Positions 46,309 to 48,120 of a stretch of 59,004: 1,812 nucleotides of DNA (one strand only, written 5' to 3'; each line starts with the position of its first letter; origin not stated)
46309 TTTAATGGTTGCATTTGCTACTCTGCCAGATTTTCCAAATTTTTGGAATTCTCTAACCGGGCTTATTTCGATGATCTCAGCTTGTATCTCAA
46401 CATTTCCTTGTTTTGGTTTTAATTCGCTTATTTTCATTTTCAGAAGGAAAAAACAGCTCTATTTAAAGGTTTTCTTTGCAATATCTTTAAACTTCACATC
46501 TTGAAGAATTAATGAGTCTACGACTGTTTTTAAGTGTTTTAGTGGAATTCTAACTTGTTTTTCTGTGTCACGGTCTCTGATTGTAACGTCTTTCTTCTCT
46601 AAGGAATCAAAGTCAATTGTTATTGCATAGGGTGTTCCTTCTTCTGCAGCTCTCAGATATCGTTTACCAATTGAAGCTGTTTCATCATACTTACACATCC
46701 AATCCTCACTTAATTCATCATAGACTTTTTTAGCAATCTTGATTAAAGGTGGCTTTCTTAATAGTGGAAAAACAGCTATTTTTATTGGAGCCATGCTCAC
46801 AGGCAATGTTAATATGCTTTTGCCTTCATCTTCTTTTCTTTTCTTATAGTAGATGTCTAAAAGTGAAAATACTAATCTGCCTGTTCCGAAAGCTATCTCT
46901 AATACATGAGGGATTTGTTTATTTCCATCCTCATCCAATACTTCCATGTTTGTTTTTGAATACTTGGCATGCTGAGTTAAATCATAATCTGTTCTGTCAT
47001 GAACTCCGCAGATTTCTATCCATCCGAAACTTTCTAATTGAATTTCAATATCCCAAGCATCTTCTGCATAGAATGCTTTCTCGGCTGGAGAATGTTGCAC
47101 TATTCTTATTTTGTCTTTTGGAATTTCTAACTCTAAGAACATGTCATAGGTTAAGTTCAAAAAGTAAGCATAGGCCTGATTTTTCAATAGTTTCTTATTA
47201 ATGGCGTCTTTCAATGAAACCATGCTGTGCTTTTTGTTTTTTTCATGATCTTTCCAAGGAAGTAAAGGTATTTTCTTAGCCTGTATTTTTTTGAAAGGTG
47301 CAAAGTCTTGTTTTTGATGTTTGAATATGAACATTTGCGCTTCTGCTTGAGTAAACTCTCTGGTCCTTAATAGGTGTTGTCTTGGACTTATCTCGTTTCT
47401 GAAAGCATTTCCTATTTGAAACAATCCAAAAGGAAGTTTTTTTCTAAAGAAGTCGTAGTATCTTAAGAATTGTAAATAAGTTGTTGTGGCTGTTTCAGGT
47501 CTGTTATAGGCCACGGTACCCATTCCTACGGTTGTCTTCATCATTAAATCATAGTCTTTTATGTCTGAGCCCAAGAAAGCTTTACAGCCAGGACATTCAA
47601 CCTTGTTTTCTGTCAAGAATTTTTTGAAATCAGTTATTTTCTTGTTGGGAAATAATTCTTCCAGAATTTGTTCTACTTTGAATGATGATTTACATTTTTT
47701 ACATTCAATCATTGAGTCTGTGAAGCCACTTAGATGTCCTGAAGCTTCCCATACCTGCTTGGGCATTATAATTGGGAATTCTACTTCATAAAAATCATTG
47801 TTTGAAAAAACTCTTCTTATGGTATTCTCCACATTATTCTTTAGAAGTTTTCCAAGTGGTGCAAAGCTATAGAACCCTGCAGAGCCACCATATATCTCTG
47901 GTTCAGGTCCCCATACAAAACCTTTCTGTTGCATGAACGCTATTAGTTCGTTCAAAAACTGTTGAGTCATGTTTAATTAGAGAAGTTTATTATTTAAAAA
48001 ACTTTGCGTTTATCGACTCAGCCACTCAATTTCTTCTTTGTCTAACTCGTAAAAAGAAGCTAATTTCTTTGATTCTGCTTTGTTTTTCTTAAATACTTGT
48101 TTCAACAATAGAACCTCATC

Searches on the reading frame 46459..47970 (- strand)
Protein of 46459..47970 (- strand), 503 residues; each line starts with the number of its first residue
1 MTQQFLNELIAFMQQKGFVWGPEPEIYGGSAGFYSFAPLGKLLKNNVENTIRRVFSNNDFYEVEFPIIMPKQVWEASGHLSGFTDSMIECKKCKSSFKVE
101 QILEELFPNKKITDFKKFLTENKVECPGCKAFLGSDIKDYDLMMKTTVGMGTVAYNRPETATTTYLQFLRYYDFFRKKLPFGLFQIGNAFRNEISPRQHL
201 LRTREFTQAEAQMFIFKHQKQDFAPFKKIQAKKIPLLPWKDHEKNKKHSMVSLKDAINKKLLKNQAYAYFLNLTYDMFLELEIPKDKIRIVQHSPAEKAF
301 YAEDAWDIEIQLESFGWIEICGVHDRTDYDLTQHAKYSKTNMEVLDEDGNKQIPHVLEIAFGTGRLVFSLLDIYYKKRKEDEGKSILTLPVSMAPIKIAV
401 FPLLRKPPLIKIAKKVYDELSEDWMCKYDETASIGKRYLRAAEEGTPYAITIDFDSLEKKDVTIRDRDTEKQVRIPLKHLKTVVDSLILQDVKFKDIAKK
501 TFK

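Call 45: search_protein_families(library=pfam, proteins=[window:46459-47970:-])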
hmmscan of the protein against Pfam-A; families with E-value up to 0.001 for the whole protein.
window:46459-47970:- (503 aa): 3 families
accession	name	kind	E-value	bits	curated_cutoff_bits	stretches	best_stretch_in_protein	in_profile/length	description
PF03129.25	HGTP_anticodon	-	2.2e-17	63.4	21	1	398-485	2-92/94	Anticodon binding domain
PF00587.30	tRNA-synt_2b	-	4.1e-11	43.7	29.3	1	176-220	31-76/179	tRNA synthetase class II core domain (G, H, P, S and T)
PF00152.25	tRNA-synt_2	-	2.5e-05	24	25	0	183-220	94-128/308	tRNA synthetases class II (D, K and N)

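Call 46: find_homologous_proteins(query=window:46459-47970:-, max_evalue=1e-30)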
Query window:46459-47970:- (503 aa): 6483 proteins with E <= 1e-30 among 8000 candidates; the best 120 are listed.
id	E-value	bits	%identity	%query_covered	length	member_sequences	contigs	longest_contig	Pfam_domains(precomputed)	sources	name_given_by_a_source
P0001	0.0e+0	1152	100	100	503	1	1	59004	PF03129.26,PF00587.31,PF00152.26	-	-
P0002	4.0e-278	941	81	99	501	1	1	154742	PF03129.26,PF00587.31,PF00152.26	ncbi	ncbi:MAG: glycine--tRNA ligase [archaeon]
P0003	3.3e-247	839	71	99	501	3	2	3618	PF03129.26,PF00587.31,PF00152.26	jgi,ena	-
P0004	1.3e-242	824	71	100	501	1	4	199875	PF03129.26,PF00587.31,PF00152.26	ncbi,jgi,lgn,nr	ncbi:glycine--tRNA ligase [Candidatus Woesearchaeota archaeon]|nr:glycine--tRNA ligase [Candidatus W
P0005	4.2e-238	809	73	94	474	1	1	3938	PF03129.26,PF00587.31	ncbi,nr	ncbi:MAG: glycine--tRNA ligase, partial [Nanoarchaeota archaeon]|nr:glycine--tRNA ligase [Nanoarchae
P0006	2.0e-230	784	67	99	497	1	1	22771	PF03129.26,PF00587.31,PF00152.26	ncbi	ncbi:glycine--tRNA ligase [Bacteroidota bacterium]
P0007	3.3e-230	783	66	100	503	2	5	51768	PF03129.26,PF00587.31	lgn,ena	-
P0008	8.7e-230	782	66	99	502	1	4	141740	PF03129.26,PF00587.31,PF00152.26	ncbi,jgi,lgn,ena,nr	ncbi:MAG: glycine--tRNA ligase [Nanoarchaeota archaeon]|nr:glycine--tRNA ligase [Nanoarchaeota archa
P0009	1.0e-228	778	66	99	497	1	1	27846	PF03129.26,PF00587.31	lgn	-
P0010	1.7e-228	777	68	97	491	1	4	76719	PF03129.26,PF00587.31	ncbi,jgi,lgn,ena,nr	ncbi:MAG: glycine--tRNA ligase [Nanoarchaeota archaeon]|nr:glycine--tRNA ligase [Nanoarchaeota archa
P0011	1.7e-222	758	64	99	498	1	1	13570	PF03129.26,PF00587.31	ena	-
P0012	7.1e-218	742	61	99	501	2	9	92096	PF03129.26,PF00587.31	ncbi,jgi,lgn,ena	jgi:glycyl-tRNA synthetase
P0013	8.9e-218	742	67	96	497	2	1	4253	PF03129.26,PF00587.31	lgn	-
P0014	2.0e-214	731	63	99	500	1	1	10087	PF03129.26,PF00587.31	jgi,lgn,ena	-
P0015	4.1e-212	723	61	99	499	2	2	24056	PF03129.26,PF00587.31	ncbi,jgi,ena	-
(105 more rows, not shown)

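Call 47: find_encoding_contigs(protein=P0002, flank=10000, max_places=2)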
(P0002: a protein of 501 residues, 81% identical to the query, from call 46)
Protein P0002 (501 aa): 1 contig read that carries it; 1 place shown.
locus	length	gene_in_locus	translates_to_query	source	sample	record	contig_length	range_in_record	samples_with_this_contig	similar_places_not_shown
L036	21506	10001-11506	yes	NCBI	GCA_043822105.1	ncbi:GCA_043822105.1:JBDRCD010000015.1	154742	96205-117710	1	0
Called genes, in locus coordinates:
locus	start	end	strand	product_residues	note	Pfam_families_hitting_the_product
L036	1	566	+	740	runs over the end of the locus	PF13948:DUF4215 (weak)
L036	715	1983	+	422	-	PF11614:FixG_C (faint), PF15418:DUF4625 (faint), PF10633:NPCBM_assoc (faint), PF07705:CARDB (faint)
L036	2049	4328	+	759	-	PF22544:HYDIN_VesB_CFA65-like_Ig (faint), PF22067:Cep192_D3 (faint)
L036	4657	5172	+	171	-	-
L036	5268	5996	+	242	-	-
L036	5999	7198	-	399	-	PF01926:MMR_HSR1, PF02421:FeoB_N (weak), PF08438:YGR210-like_G4, PF02824:TGS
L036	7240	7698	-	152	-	PF01161:PBP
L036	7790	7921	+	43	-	-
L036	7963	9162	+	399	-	PF00308:Bac_DnaA (faint), PF05496:RuvB_N (weak), PF13191:AAA_16 (weak), PF13173:AAA_14 (weak), PF00004:AAA, PF22608:DNAX_ATPase_lid (weak), PF25361:AAA_lid_RFC1 (weak), PF21960:RCF1-5-like_lid (weak), +3 more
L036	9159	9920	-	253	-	-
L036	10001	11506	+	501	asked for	PF00152:tRNA-synt_2 (faint), PF00587:tRNA-synt_2b (weak), PF03129:HGTP_anticodon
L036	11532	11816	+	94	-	PF21473:OB_Ssb-like, PF01336:tRNA_anti-codon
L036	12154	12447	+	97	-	-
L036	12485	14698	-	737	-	-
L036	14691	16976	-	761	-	PF00437:T2SSE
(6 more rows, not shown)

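Call 48: find_encoding_contigs(protein=P0004, flank=10000, max_places=2)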
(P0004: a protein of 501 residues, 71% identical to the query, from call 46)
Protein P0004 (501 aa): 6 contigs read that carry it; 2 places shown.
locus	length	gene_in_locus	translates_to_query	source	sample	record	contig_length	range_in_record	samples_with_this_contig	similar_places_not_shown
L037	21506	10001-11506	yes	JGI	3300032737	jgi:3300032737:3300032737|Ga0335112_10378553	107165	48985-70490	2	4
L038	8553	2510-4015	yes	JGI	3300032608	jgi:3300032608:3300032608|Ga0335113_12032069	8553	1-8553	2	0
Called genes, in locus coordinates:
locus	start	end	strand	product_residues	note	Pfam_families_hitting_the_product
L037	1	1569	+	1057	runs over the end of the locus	PF17892:Cadherin_5 (weak), PF17963:Big_9 (weak), PF18911:PKD_4, PF00801:PKD, PF17803:Cadherin_4 (weak), PF05345:He_PIG (weak)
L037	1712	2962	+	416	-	PF11614:FixG_C (faint), PF10633:NPCBM_assoc (faint)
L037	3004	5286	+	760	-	PF11614:FixG_C (faint)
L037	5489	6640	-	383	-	PF07690:MFS_1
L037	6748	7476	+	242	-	-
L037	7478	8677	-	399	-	PF01926:MMR_HSR1, PF02421:FeoB_N (weak), PF08438:YGR210-like_G4, PF02824:TGS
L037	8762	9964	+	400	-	PF03215:Rad17 (faint), PF05496:RuvB_N (weak), PF13191:AAA_16 (faint), PF13173:AAA_14 (weak), PF00004:AAA, PF22608:DNAX_ATPase_lid (weak), PF25361:AAA_lid_RFC1, PF21960:RCF1-5-like_lid, +1 more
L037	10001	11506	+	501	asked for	PF00152:tRNA-synt_2 (faint), PF00587:tRNA-synt_2b, PF03129:HGTP_anticodon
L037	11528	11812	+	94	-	PF21473:OB_Ssb-like, PF01336:tRNA_anti-codon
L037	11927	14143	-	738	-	-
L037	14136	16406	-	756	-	PF00437:T2SSE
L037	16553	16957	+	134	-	PF09177:STX6_10_61_N (faint)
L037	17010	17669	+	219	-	-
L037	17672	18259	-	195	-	-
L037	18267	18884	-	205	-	-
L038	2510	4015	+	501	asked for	PF00152:tRNA-synt_2 (faint), PF00587:tRNA-synt_2b, PF03129:HGTP_anticodon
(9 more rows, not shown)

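Call 49: find_encoding_contigs(protein=P0008, flank=10000, max_places=2)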
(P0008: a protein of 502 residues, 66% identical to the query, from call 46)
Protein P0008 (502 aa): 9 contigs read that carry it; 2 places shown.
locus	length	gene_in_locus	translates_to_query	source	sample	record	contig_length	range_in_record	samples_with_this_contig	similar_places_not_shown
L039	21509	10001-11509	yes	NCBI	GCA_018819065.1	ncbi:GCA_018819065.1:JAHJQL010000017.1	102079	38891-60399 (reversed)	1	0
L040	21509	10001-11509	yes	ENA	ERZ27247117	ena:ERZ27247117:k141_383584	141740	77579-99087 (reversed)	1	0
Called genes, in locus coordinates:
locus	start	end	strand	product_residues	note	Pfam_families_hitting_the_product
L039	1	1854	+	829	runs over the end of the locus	PF22067:Cep192_D3 (faint), PF11614:FixG_C (faint)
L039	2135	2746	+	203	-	-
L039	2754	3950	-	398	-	PF01926:MMR_HSR1, PF02421:FeoB_N (weak), PF08438:YGR210-like_G4, PF02824:TGS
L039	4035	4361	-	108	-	PF09768:Peptidase_M76 (weak)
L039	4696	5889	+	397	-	PF03215:Rad17 (faint), PF13191:AAA_16 (faint), PF13173:AAA_14 (weak), PF00004:AAA, PF25361:AAA_lid_RFC1 (weak), PF21960:RCF1-5-like_lid (weak)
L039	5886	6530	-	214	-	-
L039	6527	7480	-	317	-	-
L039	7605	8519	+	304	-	PF04014:MazE_antitoxin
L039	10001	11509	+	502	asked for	PF00152:tRNA-synt_2 (faint), PF00587:tRNA-synt_2b (weak), PF03129:HGTP_anticodon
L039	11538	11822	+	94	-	PF21473:OB_Ssb-like, PF01336:tRNA_anti-codon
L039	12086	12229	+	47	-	PF18930:DUF5679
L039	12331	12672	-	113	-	-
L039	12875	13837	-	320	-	PF01636:APH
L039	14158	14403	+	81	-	-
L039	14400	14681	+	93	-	PF05016:ParE_toxin (weak)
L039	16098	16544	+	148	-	PF13280:WYL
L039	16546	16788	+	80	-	-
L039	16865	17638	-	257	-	-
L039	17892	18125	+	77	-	-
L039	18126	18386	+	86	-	PF05016:ParE_toxin, PF15781:ParE-like_toxin (weak)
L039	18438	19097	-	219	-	-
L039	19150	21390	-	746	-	-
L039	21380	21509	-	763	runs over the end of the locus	PF00437:T2SSE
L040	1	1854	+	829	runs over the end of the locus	PF22067:Cep192_D3 (faint), PF11614:FixG_C (faint)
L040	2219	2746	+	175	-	-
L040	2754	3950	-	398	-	PF01926:MMR_HSR1, PF02421:FeoB_N (weak), PF08438:YGR210-like_G4, PF02824:TGS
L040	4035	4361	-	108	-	PF09768:Peptidase_M76 (weak)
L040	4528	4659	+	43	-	-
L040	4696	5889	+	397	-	PF03215:Rad17 (faint), PF13191:AAA_16 (faint), PF13173:AAA_14 (weak), PF00004:AAA, PF25361:AAA_lid_RFC1 (weak), PF21960:RCF1-5-like_lid (weak)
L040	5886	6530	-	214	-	-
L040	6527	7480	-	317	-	-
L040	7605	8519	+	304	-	PF04014:MazE_antitoxin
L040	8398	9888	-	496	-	-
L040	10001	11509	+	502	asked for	PF00152:tRNA-synt_2 (faint), PF00587:tRNA-synt_2b (weak), PF03129:HGTP_anticodon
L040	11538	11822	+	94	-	PF21473:OB_Ssb-like, PF01336:tRNA_anti-codon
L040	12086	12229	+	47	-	PF18930:DUF5679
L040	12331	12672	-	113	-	-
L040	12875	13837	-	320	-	PF01636:APH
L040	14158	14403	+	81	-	-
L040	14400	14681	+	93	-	PF05016:ParE_toxin (weak)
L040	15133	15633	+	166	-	PF02498:Bro-N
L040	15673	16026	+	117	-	-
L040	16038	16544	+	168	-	PF13280:WYL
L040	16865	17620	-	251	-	-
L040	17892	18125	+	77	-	-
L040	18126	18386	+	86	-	PF05016:ParE_toxin, PF15781:ParE-like_toxin (weak)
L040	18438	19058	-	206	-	-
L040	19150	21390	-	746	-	-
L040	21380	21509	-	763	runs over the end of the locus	PF00437:T2SSE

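Call 59: find_encoding_contigs(protein=P0005, flank=8000, max_places=1)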
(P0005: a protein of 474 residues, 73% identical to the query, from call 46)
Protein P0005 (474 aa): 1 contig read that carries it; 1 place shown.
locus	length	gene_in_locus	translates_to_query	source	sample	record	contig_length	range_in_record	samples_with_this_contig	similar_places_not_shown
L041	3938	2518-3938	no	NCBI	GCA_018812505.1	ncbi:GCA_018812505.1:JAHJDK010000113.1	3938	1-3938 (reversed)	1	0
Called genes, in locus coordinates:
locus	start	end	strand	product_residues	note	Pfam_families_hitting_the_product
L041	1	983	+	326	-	PF21960:RCF1-5-like_lid (weak)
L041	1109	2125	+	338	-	-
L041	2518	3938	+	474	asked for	PF00587:tRNA-synt_2b (weak), PF03129:HGTP_anticodon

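Call 60: find_encoding_contigs(protein=P0003, flank=8000, max_places=1)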
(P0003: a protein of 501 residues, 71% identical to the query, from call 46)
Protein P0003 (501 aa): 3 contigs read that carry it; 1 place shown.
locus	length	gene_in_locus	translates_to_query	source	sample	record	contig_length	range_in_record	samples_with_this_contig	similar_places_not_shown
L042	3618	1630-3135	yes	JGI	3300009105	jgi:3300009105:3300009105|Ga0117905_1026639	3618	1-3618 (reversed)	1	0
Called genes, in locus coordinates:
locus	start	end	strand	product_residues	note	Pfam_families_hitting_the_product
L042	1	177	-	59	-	?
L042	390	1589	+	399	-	PF00308:Bac_DnaA (weak), PF13173:AAA_14 (faint), PF00004:AAA, PF25361:AAA_lid_RFC1 (faint), PF21960:RCF1-5-like_lid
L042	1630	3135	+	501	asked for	PF00152:tRNA-synt_2 (faint), PF00587:tRNA-synt_2b (weak), PF03129:HGTP_anticodon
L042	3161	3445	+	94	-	PF21473:OB_Ssb-like, PF01336:tRNA_anti-codon (weak)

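Call 61: find_encoding_contigs(protein=P0010, flank=8000, max_places=1)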
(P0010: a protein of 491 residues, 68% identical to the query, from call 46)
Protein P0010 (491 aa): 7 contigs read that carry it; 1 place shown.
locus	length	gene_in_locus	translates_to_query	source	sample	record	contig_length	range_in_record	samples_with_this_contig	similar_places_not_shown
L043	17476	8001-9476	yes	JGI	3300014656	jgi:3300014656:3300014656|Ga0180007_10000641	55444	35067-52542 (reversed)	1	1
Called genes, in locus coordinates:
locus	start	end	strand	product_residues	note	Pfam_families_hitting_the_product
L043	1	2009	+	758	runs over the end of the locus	PF22067:Cep192_D3 (faint), PF22076:Cep192_D6 (faint), PF22544:HYDIN_VesB_CFA65-like_Ig (faint), PF17963:Big_9 (weak)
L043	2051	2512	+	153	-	PF00583:Acetyltransf_1, PF13673:Acetyltransf_10, PF13508:Acetyltransf_7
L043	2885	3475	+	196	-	-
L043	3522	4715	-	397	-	PF01926:MMR_HSR1, PF02421:FeoB_N (weak), PF08438:YGR210-like_G4, PF02824:TGS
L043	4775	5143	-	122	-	PF01592:NifU_N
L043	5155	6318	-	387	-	PF00266:Aminotran_5, PF01041:DegT_DnrJ_EryC1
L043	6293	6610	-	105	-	PF12840:HTH_20 (weak), PF01022:HTH_5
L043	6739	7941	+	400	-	PF13191:AAA_16 (faint), PF13173:AAA_14 (faint), PF00004:AAA, PF22608:DNAX_ATPase_lid (weak), PF25361:AAA_lid_RFC1, PF21960:RCF1-5-like_lid (weak)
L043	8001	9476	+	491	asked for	PF00587:tRNA-synt_2b, PF03129:HGTP_anticodon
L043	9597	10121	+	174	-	-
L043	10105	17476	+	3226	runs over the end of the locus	PF01835:MG2 (faint)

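Call 62: find_encoding_contigs(protein=P0007, flank=8000, max_places=1)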
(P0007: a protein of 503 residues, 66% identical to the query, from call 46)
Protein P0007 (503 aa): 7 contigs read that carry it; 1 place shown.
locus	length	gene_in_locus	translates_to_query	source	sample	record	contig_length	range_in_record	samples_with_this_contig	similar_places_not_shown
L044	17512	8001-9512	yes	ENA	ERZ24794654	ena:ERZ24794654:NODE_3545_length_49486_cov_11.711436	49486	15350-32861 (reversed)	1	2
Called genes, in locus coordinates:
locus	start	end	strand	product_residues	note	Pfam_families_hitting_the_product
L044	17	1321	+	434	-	PF10633:NPCBM_assoc (faint)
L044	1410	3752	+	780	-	PF22544:HYDIN_VesB_CFA65-like_Ig (faint)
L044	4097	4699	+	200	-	-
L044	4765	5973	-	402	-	PF01926:MMR_HSR1, PF02421:FeoB_N (faint), PF08438:YGR210-like_G4, PF02824:TGS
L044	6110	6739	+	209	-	PF00702:Hydrolase, PF13419:HAD_2, PF13242:Hydrolase_like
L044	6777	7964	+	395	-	PF03215:Rad17, PF13173:AAA_14 (weak), PF13401:AAA_22 (faint), PF00004:AAA, PF21960:RCF1-5-like_lid (weak)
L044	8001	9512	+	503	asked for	PF00587:tRNA-synt_2b, PF03129:HGTP_anticodon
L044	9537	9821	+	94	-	PF01336:tRNA_anti-codon (faint), PF21473:OB_Ssb-like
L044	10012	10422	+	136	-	-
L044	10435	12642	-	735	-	-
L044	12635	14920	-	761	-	PF00437:T2SSE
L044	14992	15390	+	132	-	-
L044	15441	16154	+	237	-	-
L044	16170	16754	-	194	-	-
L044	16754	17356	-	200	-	PF01757:Acyl_transf_3 (weak)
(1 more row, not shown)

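Call 85: find_encoding_contigs(protein=P0006, flank=8000, max_places=1)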
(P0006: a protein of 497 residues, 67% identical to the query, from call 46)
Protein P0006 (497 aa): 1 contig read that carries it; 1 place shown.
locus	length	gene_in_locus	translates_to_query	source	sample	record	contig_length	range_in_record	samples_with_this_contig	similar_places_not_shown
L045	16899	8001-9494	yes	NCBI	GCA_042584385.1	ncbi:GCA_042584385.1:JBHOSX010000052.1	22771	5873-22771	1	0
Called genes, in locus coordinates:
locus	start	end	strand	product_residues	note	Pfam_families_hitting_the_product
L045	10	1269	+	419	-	PF11614:FixG_C (faint), PF10633:NPCBM_assoc (faint)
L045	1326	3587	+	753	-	PF11614:FixG_C (faint)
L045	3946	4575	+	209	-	-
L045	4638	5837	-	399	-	PF01926:MMR_HSR1, PF02421:FeoB_N (weak), PF08438:YGR210-like_G4, PF02824:TGS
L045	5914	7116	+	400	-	PF03215:Rad17 (weak), PF05496:RuvB_N (weak), PF12775:AAA_7 (weak), PF13191:AAA_16 (faint), PF13173:AAA_14 (weak), PF13401:AAA_22 (faint), PF00004:AAA, PF21960:RCF1-5-like_lid (weak)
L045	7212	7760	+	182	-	-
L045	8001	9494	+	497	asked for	PF00152:tRNA-synt_2 (faint), PF00587:tRNA-synt_2b (weak), PF03129:HGTP_anticodon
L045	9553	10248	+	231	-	-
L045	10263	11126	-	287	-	-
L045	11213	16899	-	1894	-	PF06739:SBBP (faint), PF27283:Mycolysin_M (faint), PF13385:Laminin_G_3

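Call 86: find_encoding_contigs(protein=P0009, flank=8000, max_places=1)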
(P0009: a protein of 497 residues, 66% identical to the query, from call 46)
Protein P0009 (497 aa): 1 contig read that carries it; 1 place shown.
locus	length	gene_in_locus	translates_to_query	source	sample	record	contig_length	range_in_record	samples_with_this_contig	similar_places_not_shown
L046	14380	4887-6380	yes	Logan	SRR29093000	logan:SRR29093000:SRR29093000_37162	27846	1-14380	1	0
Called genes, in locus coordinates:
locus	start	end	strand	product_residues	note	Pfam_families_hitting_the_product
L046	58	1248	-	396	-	PF01926:MMR_HSR1, PF02421:FeoB_N (weak), PF08438:YGR210-like_G4, PF02824:TGS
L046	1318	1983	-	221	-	PF01592:NifU_N, PF04324:Fer2_BFD (weak)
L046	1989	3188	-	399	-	PF00266:Aminotran_5, PF01041:DegT_DnrJ_EryC1, PF01212:Beta_elim_lyase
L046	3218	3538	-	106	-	PF01022:HTH_5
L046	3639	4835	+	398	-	PF03215:Rad17 (faint), PF13191:AAA_16 (faint), PF13173:AAA_14 (weak), PF13401:AAA_22 (faint), PF00004:AAA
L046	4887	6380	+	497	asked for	PF00587:tRNA-synt_2b, PF03129:HGTP_anticodon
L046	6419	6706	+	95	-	PF21473:OB_Ssb-like, PF01336:tRNA_anti-codon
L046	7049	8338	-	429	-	PF04471:Mrr_cat, PF22722:NA-iREase1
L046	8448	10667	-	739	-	-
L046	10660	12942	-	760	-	PF00437:T2SSE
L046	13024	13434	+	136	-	-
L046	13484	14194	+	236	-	-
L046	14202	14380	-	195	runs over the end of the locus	-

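Call 87: find_encoding_contigs(protein=P0012, flank=8000, max_places=1)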
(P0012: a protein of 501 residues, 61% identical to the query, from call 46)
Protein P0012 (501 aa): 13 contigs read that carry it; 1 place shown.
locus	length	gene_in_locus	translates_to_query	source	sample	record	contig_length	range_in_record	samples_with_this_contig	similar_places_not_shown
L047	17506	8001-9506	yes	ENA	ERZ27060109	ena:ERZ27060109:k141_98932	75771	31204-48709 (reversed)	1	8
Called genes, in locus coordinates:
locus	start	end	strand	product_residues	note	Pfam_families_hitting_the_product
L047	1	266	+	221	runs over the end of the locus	-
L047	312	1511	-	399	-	PF01926:MMR_HSR1, PF02421:FeoB_N (weak), PF08438:YGR210-like_G4, PF02824:TGS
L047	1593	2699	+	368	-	PF00657:Lipase_GDSL (weak), PF13472:Lipase_GDSL_2 (weak)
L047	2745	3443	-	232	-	PF13539:Peptidase_M15_4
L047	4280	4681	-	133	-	-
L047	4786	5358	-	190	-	PF05148:Methyltransf_8 (weak), PF13489:Methyltransf_23, PF13847:Methyltransf_31, PF08241:Methyltransf_11, PF08242:Methyltransf_12, PF13649:Methyltransf_25, PF01209:Ubie_methyltran (weak)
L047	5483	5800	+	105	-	PF03692:CxxCxxCC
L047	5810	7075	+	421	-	PF13191:AAA_16 (faint), PF00004:AAA, PF21960:RCF1-5-like_lid, PF22608:DNAX_ATPase_lid, PF25361:AAA_lid_RFC1 (weak)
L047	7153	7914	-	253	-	PF01048:PNP_UDP_1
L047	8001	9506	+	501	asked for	PF00587:tRNA-synt_2b, PF03129:HGTP_anticodon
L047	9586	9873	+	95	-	PF21473:OB_Ssb-like, PF01336:tRNA_anti-codon (weak)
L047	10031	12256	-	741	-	-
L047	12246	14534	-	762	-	PF00437:T2SSE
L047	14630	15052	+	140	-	-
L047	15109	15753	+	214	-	-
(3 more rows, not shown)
